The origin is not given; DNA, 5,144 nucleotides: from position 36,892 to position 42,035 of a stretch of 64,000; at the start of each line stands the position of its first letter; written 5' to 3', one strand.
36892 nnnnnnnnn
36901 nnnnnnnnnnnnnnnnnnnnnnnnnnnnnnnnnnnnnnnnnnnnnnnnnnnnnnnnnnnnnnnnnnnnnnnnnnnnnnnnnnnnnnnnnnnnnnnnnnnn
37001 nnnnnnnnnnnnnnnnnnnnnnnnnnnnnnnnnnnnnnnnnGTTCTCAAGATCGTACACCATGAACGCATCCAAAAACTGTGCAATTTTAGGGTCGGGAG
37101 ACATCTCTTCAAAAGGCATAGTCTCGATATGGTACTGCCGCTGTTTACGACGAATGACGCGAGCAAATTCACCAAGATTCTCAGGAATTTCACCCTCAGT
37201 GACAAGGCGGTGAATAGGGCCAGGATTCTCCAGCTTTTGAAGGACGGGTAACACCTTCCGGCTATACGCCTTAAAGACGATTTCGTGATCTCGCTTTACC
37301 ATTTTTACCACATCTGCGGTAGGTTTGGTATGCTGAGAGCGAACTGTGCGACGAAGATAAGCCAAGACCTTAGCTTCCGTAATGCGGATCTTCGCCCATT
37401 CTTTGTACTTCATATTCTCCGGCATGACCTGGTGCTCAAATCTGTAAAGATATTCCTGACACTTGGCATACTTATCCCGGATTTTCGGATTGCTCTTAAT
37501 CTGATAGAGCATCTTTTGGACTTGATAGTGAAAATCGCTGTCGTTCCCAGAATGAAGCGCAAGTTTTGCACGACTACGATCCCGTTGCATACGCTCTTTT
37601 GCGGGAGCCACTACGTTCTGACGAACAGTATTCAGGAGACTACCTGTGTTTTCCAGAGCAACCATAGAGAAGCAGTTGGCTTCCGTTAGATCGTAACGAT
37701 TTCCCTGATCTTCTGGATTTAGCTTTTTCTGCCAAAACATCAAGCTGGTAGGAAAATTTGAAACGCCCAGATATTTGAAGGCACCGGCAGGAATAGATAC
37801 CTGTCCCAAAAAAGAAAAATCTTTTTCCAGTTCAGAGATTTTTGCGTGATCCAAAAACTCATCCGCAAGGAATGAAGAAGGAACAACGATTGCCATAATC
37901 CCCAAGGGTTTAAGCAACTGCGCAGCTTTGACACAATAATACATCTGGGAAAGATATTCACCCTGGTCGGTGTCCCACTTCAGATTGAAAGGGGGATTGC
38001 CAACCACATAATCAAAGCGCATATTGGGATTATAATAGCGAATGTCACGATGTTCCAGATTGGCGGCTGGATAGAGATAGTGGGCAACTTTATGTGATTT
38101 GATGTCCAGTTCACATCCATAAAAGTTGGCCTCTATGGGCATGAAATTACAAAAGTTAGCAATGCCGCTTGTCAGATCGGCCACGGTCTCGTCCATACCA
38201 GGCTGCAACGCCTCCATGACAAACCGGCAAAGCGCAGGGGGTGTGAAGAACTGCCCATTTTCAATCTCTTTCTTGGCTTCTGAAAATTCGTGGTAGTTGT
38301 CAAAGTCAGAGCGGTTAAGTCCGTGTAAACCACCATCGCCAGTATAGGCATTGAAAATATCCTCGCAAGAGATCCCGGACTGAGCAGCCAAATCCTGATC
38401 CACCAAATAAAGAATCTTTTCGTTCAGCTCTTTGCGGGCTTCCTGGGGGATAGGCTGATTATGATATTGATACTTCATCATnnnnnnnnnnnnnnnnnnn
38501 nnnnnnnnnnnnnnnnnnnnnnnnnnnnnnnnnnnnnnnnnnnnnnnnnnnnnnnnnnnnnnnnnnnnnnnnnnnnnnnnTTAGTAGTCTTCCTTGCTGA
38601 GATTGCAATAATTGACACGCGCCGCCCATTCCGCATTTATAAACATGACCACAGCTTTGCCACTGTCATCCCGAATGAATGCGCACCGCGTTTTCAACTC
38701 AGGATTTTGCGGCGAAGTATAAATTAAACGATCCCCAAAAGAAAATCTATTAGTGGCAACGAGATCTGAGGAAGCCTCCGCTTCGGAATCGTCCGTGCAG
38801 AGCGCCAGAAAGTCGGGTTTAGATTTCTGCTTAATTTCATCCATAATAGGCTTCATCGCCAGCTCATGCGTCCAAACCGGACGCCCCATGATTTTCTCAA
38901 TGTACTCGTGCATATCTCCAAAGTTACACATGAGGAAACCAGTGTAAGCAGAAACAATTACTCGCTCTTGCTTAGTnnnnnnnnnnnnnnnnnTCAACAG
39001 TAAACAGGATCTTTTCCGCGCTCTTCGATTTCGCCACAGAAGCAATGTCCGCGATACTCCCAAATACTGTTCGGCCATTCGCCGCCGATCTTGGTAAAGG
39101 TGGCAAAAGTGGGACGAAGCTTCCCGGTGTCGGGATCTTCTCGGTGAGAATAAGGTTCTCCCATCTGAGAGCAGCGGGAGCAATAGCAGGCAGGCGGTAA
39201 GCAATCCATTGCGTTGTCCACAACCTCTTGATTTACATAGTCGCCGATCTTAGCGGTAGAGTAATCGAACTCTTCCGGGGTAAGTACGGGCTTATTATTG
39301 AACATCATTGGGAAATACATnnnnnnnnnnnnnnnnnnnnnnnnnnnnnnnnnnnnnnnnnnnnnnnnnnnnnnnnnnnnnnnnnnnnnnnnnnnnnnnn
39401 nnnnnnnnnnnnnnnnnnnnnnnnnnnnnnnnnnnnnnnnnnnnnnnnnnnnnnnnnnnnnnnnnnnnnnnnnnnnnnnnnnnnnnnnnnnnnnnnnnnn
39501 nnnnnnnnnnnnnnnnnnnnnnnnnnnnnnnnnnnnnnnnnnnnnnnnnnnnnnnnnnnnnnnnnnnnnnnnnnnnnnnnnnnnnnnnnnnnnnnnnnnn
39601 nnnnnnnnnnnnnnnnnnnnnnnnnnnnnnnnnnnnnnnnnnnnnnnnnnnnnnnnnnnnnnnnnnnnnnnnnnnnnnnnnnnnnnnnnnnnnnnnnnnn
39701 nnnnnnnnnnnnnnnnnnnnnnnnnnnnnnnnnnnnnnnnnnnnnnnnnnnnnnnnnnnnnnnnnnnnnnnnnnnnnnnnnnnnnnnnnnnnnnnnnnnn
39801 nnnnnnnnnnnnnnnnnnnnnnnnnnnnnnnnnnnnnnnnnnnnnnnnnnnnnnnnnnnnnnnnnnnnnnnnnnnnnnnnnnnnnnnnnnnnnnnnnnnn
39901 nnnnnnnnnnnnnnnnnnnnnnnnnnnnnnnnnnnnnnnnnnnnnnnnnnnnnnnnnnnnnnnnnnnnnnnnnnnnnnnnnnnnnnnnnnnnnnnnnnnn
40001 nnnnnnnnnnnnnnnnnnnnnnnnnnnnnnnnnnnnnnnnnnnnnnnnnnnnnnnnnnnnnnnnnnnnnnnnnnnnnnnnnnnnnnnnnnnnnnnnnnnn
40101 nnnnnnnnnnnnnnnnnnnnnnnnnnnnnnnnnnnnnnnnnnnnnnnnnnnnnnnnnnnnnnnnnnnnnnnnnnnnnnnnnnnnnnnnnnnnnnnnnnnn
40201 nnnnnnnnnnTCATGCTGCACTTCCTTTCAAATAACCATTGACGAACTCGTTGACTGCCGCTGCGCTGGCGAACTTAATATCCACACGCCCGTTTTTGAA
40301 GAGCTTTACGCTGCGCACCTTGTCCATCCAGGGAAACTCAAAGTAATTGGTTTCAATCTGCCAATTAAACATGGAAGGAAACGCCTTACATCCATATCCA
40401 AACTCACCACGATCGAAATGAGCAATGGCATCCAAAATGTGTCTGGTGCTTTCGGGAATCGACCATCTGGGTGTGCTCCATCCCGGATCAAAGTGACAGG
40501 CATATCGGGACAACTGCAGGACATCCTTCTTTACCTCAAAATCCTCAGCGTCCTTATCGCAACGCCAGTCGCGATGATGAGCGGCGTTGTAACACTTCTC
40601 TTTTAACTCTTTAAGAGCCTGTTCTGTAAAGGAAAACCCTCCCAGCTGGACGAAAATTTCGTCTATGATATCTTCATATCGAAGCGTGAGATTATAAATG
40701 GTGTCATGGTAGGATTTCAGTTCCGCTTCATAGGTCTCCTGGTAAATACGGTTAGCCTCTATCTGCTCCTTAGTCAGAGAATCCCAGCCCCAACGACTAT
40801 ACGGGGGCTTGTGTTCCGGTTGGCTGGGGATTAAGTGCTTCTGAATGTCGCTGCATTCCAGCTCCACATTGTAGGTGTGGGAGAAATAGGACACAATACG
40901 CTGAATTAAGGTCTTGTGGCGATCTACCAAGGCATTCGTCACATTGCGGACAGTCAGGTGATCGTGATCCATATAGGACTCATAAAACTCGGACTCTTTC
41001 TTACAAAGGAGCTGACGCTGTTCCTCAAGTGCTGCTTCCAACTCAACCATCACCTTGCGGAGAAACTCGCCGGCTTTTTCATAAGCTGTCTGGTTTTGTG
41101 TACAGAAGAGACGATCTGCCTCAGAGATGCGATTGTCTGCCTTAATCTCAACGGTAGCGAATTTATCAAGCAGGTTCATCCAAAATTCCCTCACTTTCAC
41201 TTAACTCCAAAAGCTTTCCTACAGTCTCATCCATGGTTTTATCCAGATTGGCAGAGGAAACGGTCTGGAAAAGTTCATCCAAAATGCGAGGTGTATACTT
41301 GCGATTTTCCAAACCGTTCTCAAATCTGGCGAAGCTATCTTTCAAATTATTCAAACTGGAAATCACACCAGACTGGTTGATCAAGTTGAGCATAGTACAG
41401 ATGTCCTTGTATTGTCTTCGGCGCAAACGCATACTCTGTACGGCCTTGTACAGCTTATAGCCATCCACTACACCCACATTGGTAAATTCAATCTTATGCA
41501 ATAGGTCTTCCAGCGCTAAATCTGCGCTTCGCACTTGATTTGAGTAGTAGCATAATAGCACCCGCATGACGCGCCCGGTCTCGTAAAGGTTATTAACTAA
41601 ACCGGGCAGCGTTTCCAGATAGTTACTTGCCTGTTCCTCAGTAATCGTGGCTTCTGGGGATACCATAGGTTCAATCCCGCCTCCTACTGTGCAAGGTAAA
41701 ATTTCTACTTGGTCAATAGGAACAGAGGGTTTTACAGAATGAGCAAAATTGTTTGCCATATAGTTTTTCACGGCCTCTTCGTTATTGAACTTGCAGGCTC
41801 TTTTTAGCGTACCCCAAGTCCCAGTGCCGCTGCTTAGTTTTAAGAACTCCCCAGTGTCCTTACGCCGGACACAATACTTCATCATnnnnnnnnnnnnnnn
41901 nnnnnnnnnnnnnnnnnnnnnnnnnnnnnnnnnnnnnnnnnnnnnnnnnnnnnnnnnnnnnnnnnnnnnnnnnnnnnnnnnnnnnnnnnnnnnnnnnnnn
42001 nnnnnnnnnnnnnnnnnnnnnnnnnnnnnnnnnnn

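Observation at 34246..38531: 1016-aa N6-adenine methyltransferase-SNF2 helicase fusion flanked by an XRE repressor / ImmA protease pair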

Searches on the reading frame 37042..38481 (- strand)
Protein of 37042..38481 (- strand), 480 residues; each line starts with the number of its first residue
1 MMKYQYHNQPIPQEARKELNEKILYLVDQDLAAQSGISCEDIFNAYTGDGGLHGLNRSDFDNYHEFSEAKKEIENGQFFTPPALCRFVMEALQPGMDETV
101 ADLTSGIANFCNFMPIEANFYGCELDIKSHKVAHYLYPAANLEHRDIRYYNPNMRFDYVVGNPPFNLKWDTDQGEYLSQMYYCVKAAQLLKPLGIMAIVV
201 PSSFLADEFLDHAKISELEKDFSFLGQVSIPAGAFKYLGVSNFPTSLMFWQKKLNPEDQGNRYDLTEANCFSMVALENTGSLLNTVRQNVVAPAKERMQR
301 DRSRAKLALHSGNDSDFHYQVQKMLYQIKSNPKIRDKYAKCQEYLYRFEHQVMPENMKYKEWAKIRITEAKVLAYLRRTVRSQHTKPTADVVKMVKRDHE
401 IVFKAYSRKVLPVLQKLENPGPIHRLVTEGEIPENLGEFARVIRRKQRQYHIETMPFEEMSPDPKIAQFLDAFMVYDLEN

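Call 80: search_solved_structures(query=A4, max_evalue=0.01)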
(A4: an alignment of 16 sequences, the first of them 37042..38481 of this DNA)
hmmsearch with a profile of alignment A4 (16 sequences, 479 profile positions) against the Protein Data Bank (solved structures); distinct sequences matched with E-value up to 0.01: 17.
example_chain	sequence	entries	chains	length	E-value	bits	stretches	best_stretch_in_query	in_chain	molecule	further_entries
2okc_A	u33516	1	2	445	2e-16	63.2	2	70-110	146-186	Type I restriction enzyme StySJI M protein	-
2y7c_B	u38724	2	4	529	2.5e-10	43.1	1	50-110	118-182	TYPE I RESTRICTION ENZYME ECOKI M PROTEIN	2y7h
2ar0_A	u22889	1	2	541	2.7e-10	43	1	50-110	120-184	Type I restriction enzyme EcoKI M protein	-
3ufb_A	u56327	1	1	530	2.4e-09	39.9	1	74-110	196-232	Type I restriction-modification system methyltransferase subunit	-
2ibs_A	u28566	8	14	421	6.6e-09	38.4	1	75-166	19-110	Modification methylase TaqI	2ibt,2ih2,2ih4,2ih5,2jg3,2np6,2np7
1aqj_A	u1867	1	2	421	1.1e-08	37.7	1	75-166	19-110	ADENINE-N6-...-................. TAQI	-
1aqi_A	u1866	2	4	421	1.1e-08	37.7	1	75-166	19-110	ADENINE-N6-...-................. TAQI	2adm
5ybb_A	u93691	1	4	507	1.3e-08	37.4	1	74-109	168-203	Type I restriction-modification system methyltransferase subunit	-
7vru_A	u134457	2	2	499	1.9e-08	36.9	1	69-109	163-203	Site-specific DNA-methyltransferase (adenine-specific)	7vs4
1g38_A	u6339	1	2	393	2.3e-08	36.6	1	79-166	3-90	MODIFICATION METHYLASE TAQI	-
8w0p_A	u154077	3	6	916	5.9e-08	35.3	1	153-267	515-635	RM.BsaXI | site-specific DNA-methyltransferase (adenine-specific)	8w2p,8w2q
3khk_A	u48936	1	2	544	1.3e-07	34.2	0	74-110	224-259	Type I restriction-modification system methylation subunit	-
7bst_D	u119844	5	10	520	2.9e-06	29.7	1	74-169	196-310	Type I restriction enzyme EcoR124II M protein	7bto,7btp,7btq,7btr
3lkd_A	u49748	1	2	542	6.3e-05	25.3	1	74-321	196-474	Type I restriction-modification system methyltransferase subunit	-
7vru_B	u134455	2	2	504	0.0012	21.1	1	76-170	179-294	Site-specific DNA-methyltransferase (adenine-specific)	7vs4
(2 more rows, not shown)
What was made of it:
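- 37708..38256 (-): EcoKI/TaqI-like gamma-class N6-adenine methyltransferase domain (aa 76-258; FFTPP, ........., NPPF). Profile hits to StySJI HsdM at 2e-16, EcoKI M at 2.5e-10 and TaqI at 6.6e-9 (call 80).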

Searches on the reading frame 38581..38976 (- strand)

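Call 67: search_protein_families(library=phrogs, proteins=[window:38581-38976:-], max_evalue=0.001)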
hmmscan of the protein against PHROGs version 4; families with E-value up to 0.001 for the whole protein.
window:38581-38976:- (131 aa): 3 families
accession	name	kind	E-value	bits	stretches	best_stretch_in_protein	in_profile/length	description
phrog_13999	-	unknown function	1.1e-22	80.7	1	1-66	5-70/71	-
phrog_23870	-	unknown function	4.7e-15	57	1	2-66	3-67/126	-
phrog_15963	-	unknown function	1.2e-05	26.4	1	6-58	12-65/126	-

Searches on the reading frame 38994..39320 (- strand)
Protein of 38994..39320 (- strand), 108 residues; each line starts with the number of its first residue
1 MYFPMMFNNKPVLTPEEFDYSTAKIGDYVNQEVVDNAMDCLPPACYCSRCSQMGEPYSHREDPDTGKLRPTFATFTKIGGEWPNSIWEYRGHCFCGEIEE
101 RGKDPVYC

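Call 3: search_protein_families(library=pfam, proteins=[window:38994-39320:-], max_evalue=0.01)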
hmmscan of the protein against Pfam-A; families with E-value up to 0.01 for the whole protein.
window:38994-39320:- (108 aa): 0 families

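Call 4: search_protein_families(library=phrogs, proteins=[window:38994-39320:-], max_evalue=0.001)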
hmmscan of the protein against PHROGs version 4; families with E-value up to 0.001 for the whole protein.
window:38994-39320:- (108 aa): 1 family
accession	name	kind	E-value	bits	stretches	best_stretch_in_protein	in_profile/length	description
phrog_33611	-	unknown function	3.4e-47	160.7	1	4-108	12-116/116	-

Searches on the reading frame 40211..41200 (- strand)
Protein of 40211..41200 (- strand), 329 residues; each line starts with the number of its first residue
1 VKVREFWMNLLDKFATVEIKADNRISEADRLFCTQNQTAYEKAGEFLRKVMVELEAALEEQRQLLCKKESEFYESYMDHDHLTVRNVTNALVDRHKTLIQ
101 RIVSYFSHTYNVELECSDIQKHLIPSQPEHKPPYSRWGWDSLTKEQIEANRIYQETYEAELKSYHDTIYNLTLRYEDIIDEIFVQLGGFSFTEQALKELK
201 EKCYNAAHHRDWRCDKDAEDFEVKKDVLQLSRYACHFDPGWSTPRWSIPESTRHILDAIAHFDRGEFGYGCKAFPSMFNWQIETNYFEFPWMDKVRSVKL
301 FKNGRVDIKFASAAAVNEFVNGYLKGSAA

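Call 3: search_protein_families(library=pfam, proteins=[window:40211-41200:-], max_evalue=0.01)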
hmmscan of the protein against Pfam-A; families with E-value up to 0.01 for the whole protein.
window:40211-41200:- (329 aa): 0 families

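Call 4: search_protein_families(library=phrogs, proteins=[window:40211-41200:-], max_evalue=0.001)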
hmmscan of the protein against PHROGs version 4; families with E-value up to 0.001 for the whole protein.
window:40211-41200:- (329 aa): 1 family
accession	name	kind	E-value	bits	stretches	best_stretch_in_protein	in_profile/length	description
phrog_27491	-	unknown function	8.3e-32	111.2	1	7-323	442-714/722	-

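Call 69: find_homologous_proteins(query=window:40211-41200:-, max_evalue=0.001)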
Query window:40211-41200:- (329 aa): 215 proteins with E <= 0.001 among 1579 candidates; the best 120 are listed.
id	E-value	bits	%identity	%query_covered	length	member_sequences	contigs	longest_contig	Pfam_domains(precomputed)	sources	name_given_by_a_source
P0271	1.0e-218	744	99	98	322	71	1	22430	-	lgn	-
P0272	2.6e-166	571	75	98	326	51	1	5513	-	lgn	-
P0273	5.2e-120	419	58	97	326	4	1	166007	-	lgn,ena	-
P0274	9.4e-94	333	50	97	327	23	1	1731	-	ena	-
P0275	6.1e-78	281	46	97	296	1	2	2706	-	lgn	-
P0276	3.5e-77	278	43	98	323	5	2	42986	-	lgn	-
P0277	3.7e-77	278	42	97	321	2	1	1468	-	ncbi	-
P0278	1.4e-76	276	43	98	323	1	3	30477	-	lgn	-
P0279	7.7e-76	274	43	98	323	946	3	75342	-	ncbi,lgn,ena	-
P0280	8.3e-76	274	43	98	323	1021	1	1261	-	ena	-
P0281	2.4e-75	272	43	98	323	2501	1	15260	-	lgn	-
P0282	2.8e-75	272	43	97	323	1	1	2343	-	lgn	-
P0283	3.0e-75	272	45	97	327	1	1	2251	-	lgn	-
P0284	3.8e-75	272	43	98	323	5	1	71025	-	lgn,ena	-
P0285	5.5e-74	268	44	97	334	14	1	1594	-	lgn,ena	-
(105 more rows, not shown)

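Call 81: predict_structure(alignment_id=A2)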
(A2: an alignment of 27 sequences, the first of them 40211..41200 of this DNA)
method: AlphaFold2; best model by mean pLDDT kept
length: 329 residues; sequences in the alignment: 27
mean_pLDDT: 86.2   pTM: 0.76
mean pLDDT of the five models: 86.2, 85.8, 85.1, 84.5, 84.5
residues with pLDDT >= 90: 197; 70-90: 87; 50-70: 29; < 50: 16
segments of 3 or more residues with pLDDT < 50: 1-5, 12-21
pLDDT, mean of each block of 10 residues (from residue 1): 49 46 79 97 94 87 68 62 84 96 95 94 92 74 86 90 91 94 88 89 91 87 96 88 89 95 92 91 93 95 96 96 80
secondary structure, 60 per line:
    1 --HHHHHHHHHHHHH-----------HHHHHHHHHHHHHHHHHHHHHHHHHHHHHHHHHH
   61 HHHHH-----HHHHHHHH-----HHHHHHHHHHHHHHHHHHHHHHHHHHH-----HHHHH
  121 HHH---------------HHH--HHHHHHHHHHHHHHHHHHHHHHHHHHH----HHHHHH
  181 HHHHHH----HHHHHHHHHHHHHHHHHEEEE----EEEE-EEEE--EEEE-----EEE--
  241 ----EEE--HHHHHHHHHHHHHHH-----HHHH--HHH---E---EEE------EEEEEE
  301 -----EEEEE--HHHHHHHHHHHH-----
elements in order: H3-15 H27-65 H71-78 H84-110 H116-123 H144-170 H175-186 H191-207 E208-211 E216-219 E221-224 E227-230 E236-238 E245-247 H250-264 H270-273 E286-288 E295-300 E306-310 H313-324

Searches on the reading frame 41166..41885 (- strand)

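Call 16: search_protein_families(library=pfam, proteins=[window:41166-41885:-], max_evalue=0.01)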
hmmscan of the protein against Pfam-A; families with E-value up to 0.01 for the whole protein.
window:41166-41885:- (239 aa): 0 families

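Call 67: search_protein_families(library=phrogs, proteins=[window:41166-41885:-], max_evalue=0.001)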
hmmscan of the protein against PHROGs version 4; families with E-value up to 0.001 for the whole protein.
window:41166-41885:- (239 aa): 2 families
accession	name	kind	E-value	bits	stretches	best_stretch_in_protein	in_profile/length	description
phrog_32601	-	unknown function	0.00022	22.1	1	115-207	50-148/184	-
phrog_2717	-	unknown function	0.00026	21.8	1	118-212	87-186/193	-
